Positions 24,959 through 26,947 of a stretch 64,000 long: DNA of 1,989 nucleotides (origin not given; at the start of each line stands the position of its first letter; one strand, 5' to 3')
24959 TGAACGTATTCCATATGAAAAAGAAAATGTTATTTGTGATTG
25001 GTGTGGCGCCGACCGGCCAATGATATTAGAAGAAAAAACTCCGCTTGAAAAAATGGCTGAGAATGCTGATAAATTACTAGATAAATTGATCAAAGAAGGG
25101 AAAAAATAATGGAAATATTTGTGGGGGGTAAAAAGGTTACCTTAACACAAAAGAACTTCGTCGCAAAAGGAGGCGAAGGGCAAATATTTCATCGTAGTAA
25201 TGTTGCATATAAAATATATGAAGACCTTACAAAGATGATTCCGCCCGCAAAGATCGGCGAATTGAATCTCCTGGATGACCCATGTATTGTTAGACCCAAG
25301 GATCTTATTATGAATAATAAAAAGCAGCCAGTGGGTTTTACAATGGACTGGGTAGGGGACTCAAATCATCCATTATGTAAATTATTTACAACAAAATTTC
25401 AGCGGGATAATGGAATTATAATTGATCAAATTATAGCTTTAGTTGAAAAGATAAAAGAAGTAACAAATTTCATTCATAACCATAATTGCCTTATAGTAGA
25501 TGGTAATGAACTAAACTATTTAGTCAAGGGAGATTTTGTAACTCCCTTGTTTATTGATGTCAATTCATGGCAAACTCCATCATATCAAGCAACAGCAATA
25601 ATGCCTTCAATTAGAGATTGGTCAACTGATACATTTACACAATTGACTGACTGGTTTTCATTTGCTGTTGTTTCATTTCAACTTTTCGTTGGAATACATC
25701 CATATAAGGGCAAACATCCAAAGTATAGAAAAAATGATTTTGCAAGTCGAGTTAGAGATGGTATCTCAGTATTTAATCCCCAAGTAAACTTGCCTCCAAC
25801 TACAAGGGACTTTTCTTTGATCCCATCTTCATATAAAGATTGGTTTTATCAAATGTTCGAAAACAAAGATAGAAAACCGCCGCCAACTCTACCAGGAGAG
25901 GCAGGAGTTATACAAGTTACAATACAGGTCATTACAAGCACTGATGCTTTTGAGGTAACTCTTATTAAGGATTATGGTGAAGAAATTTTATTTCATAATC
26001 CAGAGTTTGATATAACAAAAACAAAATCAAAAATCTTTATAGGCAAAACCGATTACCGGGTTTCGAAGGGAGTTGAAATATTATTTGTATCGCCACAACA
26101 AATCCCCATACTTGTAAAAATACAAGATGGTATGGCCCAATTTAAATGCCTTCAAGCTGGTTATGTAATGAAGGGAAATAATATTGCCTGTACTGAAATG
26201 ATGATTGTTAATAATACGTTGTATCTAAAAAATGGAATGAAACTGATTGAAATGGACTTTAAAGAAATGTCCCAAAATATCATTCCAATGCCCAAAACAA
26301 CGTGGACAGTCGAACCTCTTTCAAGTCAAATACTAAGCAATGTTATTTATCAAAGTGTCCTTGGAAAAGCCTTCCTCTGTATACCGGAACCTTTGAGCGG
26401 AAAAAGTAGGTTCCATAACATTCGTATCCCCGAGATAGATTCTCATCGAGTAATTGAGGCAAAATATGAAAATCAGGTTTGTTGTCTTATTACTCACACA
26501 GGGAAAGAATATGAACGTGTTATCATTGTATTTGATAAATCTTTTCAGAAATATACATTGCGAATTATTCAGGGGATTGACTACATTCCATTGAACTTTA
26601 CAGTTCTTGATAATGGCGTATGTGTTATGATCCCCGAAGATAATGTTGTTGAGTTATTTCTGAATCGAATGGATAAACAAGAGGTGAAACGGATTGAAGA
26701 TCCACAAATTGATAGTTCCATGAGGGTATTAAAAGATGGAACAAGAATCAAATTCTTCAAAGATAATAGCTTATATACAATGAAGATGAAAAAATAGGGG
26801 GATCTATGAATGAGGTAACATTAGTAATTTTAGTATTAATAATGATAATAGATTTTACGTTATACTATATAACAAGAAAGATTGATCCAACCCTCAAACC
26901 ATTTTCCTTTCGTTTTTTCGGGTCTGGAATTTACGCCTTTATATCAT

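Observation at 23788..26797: Adjacent PP2C-like phosphatase and atypical Ser/Thr-kinase-like protein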

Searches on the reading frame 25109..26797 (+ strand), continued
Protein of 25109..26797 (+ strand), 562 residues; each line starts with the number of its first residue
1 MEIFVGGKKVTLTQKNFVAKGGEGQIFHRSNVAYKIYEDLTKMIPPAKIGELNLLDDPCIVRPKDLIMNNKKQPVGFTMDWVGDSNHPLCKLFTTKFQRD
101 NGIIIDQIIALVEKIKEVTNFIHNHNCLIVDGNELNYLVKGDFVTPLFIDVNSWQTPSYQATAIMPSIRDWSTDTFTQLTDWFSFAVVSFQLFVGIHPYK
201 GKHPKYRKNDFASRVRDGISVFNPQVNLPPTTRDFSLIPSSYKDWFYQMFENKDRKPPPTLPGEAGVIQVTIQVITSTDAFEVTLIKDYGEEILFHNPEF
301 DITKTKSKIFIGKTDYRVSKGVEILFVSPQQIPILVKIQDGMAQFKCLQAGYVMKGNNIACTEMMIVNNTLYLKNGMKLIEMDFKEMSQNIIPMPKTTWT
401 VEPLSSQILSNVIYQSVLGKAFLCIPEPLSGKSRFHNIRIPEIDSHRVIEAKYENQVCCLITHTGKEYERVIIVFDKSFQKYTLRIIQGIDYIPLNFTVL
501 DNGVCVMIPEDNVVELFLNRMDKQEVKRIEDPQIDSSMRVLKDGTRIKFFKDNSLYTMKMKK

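Call 50: find_related_loci(query=A1, collection=viral_contigs, flank=10000)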
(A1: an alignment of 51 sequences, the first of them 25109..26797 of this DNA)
Query A1 (562 aa) in viral_contigs; peptide patterns used: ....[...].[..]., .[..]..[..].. (x = any residue, [..] = any of these).
116 stretches matched a pattern; 36 encode a relative of the query (tblastn E <= 1e-3); 36 distinct loci.
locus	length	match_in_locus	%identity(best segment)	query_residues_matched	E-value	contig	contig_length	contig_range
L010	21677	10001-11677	54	1-561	0e+0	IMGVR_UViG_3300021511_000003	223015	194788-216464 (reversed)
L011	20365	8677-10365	51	1-561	0e+0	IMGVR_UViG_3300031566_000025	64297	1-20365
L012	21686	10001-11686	45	6-561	5e-164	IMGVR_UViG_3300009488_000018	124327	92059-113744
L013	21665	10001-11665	49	7-561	4e-174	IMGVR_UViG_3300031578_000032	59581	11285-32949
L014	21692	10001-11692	45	1-562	8e-157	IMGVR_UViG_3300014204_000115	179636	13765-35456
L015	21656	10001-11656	43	6-561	1e-144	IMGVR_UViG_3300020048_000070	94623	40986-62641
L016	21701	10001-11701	42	1-561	2e-142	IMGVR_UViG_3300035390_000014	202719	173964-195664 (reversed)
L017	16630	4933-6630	40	3-561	2e-136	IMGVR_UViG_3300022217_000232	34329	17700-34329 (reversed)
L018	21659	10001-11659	38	6-561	1e-131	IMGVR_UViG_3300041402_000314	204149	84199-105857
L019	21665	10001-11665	42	1-560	4e-139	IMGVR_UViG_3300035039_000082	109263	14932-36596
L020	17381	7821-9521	40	1-561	2e-126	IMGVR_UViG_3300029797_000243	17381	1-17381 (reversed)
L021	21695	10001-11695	40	6-561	3e-125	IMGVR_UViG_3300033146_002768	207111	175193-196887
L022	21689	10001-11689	37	1-561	1e-114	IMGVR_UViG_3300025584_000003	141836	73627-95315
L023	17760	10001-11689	37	1-561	1e-114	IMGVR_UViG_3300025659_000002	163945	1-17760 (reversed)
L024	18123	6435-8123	37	1-561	1e-114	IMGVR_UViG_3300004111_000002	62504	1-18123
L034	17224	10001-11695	31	1-561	3e-91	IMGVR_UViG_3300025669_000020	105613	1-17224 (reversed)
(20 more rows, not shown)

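Call 61: search_protein_families(library=pfam, proteins=[L003:7488-8183:+, L003:8974-10659:+, L003:6643-7476:+], max_evalue=0.01)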
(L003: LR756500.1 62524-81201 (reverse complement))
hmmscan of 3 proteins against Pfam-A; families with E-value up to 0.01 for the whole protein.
L003:7488-8183:+ (231 aa): 0 families

L003:8974-10659:+ (561 aa): 3 families
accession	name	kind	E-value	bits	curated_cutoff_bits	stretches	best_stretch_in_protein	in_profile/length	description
PF00069.31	Pkinase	-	2.1e-07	31.1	31.7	1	77-233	70-227/263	Protein kinase domain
PF01163.29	RIO1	-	8.5e-05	22.7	22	1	115-171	108-164/187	RIO domain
PF07714.23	PK_Tyr_Ser-Thr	-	0.0045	16.8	23.1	0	101-211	95-211/258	Protein tyrosine and serine/threonine kinase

L003:6643-7476:+ (277 aa): 1 family
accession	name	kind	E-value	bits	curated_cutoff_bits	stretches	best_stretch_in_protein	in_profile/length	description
PF00857.26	Isochorismatase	-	1.6e-06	28.7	27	1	4-229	1-135/175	Isochorismatase domain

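Call 73: find_related_loci(query=A1, collection=genome_contigs, flank=10000)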
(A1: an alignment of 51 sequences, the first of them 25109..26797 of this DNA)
Query A1 (562 aa) in genome_contigs; peptide patterns used: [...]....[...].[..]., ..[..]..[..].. (x = any residue, [..] = any of these).
91 stretches matched a pattern; 41 encode a relative of the query (tblastn E <= 1e-3); 41 distinct loci.
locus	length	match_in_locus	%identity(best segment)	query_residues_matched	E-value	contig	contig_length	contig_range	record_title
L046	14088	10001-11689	49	1-561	7e-173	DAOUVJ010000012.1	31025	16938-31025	MAG TPA_asm: Promethearchaeota archaeon isolate CSMAG_846 CSMAG_846_k141_570668_length_31025_cov_13.4511, whole genome s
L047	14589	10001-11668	48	7-562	3e-171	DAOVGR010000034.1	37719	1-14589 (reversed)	MAG TPA_asm: Thermoplasmatales archaeon isolate CSMAG_1140 CSMAG_1140_k141_2020280_length_37719_cov_8.9953, whole genome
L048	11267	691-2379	41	1-560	4e-155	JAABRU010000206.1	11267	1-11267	MAG: Desulfobacteraceae bacterium isolate S08.Bin136 Scaffold_5621, whole genome shotgun sequence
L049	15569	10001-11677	42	1-560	2e-154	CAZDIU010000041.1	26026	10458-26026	MAG TPA_asm: uncultured Desulfobacterales bacterium isolate binchicken_co168_310 genome assembly, contig: NODE_3254_leng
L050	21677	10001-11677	43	1-560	7e-154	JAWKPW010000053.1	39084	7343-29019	MAG: Desulfobacterales bacterium isolate AC2.63 AC2.63.fa-53, whole genome shotgun sequence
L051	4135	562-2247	43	1-560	3e-158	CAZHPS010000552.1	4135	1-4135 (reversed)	MAG TPA_asm: uncultured Desulfobacterales bacterium isolate binchicken_co113_226 genome assembly, contig: NODE_26103_len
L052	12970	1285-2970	42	1-560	3e-151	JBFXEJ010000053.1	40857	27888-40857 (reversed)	MAG: Desulfococcaceae bacterium isolate CA_2019_TPIn_113 NODE_2987_length_40857_cov_7.339995_TPIn, whole genome shotgun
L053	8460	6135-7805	41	6-560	3e-140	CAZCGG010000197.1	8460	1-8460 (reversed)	MAG TPA_asm: uncultured Candidatus Moduliflexus sp. isolate binchicken_co35_299 genome assembly, contig: NODE_7325_lengt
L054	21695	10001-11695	39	1-560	3e-139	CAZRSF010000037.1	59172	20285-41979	MAG TPA_asm: uncultured Candidatus Moduliflexus sp. isolate SRP192927_co1_965 genome assembly, contig: NODE_643_length_5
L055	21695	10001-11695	40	1-560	2e-137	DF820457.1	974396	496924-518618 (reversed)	Bacterium UASB14 DNA, scaffold: UASB14_scaffold_3, whole genome shotgun sequence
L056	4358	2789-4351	40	6-519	1e-132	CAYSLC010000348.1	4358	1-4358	MAG TPA_asm: uncultured Desulfobacteraceae bacterium isolate binchicken_co15_57 genome assembly, contig: NODE_20986_leng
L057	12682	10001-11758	38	6-561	3e-128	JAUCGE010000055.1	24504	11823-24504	Desulfobacterales bacterium HSG16 NODE_73_length_24504, whole genome shotgun sequence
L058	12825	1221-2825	38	29-560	1e-121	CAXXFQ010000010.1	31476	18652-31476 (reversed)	MAG: Thermoguttaceae bacterium isolate 8b3353c7-b3ef-4d97-bce3-25bd4c24e67f genome assembly, contig: contig_10, whole ge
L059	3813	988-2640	37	7-561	8e-122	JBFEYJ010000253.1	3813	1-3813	MAG: Thiohalomonadaceae bacterium isolate Mix_mud09.2021.07.50 k141_1263587_length_3813_cov_10.6362, whole genome shotgu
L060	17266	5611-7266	34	7-561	9e-111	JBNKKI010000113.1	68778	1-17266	MAG: Gammaproteobacteria bacterium isolate H1H2.bin.43.orig k141_513681, whole genome shotgun sequence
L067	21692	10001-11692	28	3-552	4e-73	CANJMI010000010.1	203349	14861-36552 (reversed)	MAG: Polyangiaceae bacterium isolate RH-23may17-336 genome assembly, contig: RH-23may17-C307, whole genome shotgun seque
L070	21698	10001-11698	31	3-561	2e-76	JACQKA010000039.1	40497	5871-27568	MAG: Candidatus Kaiserbacteria bacterium isolate NC_groundwater_1165_Ag_S-0.1um_52_75 S_p1_S3_coassembly_k141_860975, wh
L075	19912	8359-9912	27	12-554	9e-68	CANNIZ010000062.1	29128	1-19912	MAG: Proteobacteria bacterium isolate ZH-Oct18-46 genome assembly, contig: ZH-Oct18-C1011, whole genome shotgun sequence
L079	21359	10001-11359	28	2-445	6e-57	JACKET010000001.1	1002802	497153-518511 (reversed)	MAG: Alphaproteobacteria bacterium isolate HK-STAS-MYXO-41 HK-STAS-MYXO-41_1, whole genome shotgun sequence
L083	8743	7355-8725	31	6-462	4e-78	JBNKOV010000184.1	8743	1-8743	MAG: Holophagae bacterium isolate G1G2.bin.25.strict NODE_184_length_8743_cov_1.617355, whole genome shotgun sequence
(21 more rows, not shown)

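Call 77: search_protein_families(library=pfam, proteins=[L070:11866-13113:+, L034:12200-12901:+, L016:14413-15345:+, L024:12703-13164:+], max_evalue=0.01)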
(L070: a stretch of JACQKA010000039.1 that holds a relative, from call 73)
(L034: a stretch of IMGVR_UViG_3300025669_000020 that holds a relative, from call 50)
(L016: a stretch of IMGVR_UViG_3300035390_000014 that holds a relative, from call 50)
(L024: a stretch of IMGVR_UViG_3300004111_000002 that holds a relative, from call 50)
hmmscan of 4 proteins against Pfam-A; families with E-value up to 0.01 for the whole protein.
L070:11866-13113:+ (415 aa): 2 families
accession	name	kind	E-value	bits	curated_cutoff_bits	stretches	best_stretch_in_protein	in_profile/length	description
PF04095.22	NAPRTase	-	1.6e-46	159.4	20.8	1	177-401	2-233/239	Nicotinate phosphoribosyltransferase (NAPRTase) family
PF17767.7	NAPRTase_N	-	2.1e-20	73.7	32.6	1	15-137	1-125/125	Nicotinate phosphoribosyltransferase (NAPRTase) N-terminal domain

L034:12200-12901:+ (233 aa): 3 families
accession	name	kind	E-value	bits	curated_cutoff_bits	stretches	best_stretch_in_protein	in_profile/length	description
PF00293.34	NUDIX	-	2.3e-19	70.2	21.1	1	20-149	7-129/134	NUDIX domain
PF21906.2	NrtR_WHD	-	2e-09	37.9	27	1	168-230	1-61/61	NrtR DNA-binding winged helix domain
PF19368.5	AraR_C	-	1.7e-07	31.8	23.8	1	164-202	1-40/82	AraR C-terminal winged HTH domain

L016:14413-15345:+ (310 aa): 1 family
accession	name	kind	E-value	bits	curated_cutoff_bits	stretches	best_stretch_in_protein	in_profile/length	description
PF02540.23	NAD_synthase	-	7.6e-33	114.1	21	1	20-277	10-242/242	NAD synthase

L024:12703-13164:+ (153 aa): 2 families
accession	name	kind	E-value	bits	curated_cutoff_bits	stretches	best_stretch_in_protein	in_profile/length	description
PF08719.17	NADAR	-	3.3e-30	105.9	35.1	1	18-148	10-163/163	NADAR domain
PF08010.17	Phage_30_3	-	0.00032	21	36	1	21-74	7-59/138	Bacteriophage protein GP30.3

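Call 96: search_protein_families(library=pfam, proteins=[L079:1132-3177:-, L079:3224-4453:-, L079:8201-11680:+, L079:11991-13583:+, L079:16410-18602:+, L055:1489-2982:+, L055:3825-6104:+, L055:11997-14036:+, L055:14102-18052:+, L055:7258-8616:-], max_evalue=0.001)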
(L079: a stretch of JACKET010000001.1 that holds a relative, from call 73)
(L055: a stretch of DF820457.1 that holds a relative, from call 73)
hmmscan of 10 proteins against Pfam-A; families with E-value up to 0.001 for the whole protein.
L079:1132-3177:- (681 aa): 2 families
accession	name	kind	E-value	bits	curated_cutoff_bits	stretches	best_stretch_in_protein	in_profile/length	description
PF02630.20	SCO1-SenC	-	1e-08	35.6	22.8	1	523-646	5-132/134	SCO1/SenC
PF11604.15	CusF_Ec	-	3.5e-07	30.4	27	1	433-493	3-67/72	Copper binding periplasmic protein CusF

L079:3224-4453:- (409 aa): 0 families

L079:8201-11680:+ (1159 aa): 0 families

L079:11991-13583:+ (530 aa): 0 families

L079:16410-18602:+ (730 aa): 3 families
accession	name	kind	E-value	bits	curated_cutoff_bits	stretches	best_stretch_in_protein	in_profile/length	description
PF00753.33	Lactamase_B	-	2.8e-20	73.5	22.7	1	480-644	4-196/196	Metallo-beta-lactamase superfamily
PF17778.7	BLACT_WH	-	3.8e-06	27.2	22.8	1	680-724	1-46/46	Beta-lactamase associated winged helix domain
PF12706.13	Lactamase_B_2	-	0.00013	22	27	1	500-584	7-112/200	Beta-lactamase superfamily domain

L055:1489-2982:+ (497 aa): 3 families
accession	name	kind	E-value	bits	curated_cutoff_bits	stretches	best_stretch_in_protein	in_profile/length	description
PF00144.29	Beta-lactamase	-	2.6e-57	194.9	27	1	62-378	6-314/329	Beta-lactamase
PF13354.11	Beta-lactamase2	-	7e-07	29.2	22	0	101-138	16-53/214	Beta-lactamase enzyme family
PF11954.13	DUF3471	-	3.2e-06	27.9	29.3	1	407-476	7-83/103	Domain of unknown function (DUF3471)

L055:3825-6104:+ (759 aa): 7 families
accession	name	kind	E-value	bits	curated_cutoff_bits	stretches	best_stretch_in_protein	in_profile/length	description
PF00563.25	EAL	-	1.2e-76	257.6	31.3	1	511-744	3-236/236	EAL domain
PF00990.26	GGDEF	-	2.8e-49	167.4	23.8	1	325-488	1-158/161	Diguanylate cyclase, GGDEF domain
PF00989.32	PAS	-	2.6e-12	47.2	22.6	1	202-311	2-113/113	PAS fold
PF13188.13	PAS_8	-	8e-10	38.7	21.8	1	201-254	1-55/65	PAS domain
PF08448.16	PAS_4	-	8.4e-10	39.3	23.1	1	207-315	1-109/110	PAS fold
PF13426.13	PAS_9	-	3.4e-08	34.1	27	1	211-312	1-102/103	PAS domain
PF00072.30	Response_reg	-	0.00094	19.8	30.2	0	58-154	23-106/111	Response regulator receiver domain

L055:11997-14036:+ (679 aa): 3 families
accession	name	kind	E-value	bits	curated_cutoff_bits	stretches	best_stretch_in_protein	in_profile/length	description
PF00593.30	TonB_dep_Rec_b-barrel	-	1.5e-41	144.1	27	1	310-643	50-436/436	TonB dependent receptor-like, beta-barrel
PF07715.20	Plug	-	3.4e-25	89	23.9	1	96-205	3-107/107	TonB-dependent Receptor Plug Domain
PF14905.12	OMP_b-brl_3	-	1e-06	28.6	27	1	403-674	115-405/408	Outer membrane protein beta-barrel family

L055:14102-18052:+ (1316 aa): 1 family
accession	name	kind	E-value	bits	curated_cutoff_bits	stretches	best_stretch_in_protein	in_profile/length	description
PF02514.21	CobN-Mg_chel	-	0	1070.1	24.5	2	131-726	2-607/1090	CobN/Magnesium Chelatase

L055:7258-8616:- (452 aa): 2 families
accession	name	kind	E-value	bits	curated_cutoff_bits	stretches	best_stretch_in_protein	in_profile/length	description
PF03783.19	CsgG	-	1.9e-08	34.3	20.8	1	37-105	30-97/210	Curli production assembly/transport component CsgG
PF16538.11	FlgT_C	-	0.00054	20.8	27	0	170-224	4-57/77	Flagellar assembly protein T, C-terminal domain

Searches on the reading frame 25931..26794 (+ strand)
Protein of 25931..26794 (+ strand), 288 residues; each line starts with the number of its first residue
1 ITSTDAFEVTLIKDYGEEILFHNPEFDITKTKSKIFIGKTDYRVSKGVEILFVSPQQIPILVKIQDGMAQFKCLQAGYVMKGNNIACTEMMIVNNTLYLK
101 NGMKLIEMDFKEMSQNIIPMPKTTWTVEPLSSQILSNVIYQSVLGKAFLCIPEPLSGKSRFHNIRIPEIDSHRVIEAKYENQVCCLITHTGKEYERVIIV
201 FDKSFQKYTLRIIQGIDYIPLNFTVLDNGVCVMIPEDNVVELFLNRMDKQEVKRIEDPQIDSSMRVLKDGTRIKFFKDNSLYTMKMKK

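Call 99: search_protein_representatives(protein=window:25931-26794:+)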
Query: 288 residues. Proteins with E-value up to 0.001 (for the whole library): 882; up to 1e-10: 619; up to 1e-30: 82. The best 150 are listed.
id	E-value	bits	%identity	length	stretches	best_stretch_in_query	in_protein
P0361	2.0e-118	411.3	85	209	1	80-288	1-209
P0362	6.6e-74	265.3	45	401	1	1-288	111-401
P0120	7.2e-74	265.2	44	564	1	2-287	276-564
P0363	4.4e-68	246.2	44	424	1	1-287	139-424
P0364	2.1e-56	207.9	37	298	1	3-287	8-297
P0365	2.9e-53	197.6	39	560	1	2-287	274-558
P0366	3.8e-51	190.7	36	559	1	3-288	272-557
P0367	2.6e-50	187.9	38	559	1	4-287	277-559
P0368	7.2e-50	186.5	52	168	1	122-287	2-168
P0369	1.9e-49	185.0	35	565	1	3-288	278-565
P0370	5.6e-49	183.5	38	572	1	2-287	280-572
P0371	8.1e-48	179.7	39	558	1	1-287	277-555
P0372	1.1e-47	179.3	39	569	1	3-288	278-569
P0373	2.0e-46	175.1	36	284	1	11-287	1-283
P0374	3.2e-46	174.5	36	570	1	4-288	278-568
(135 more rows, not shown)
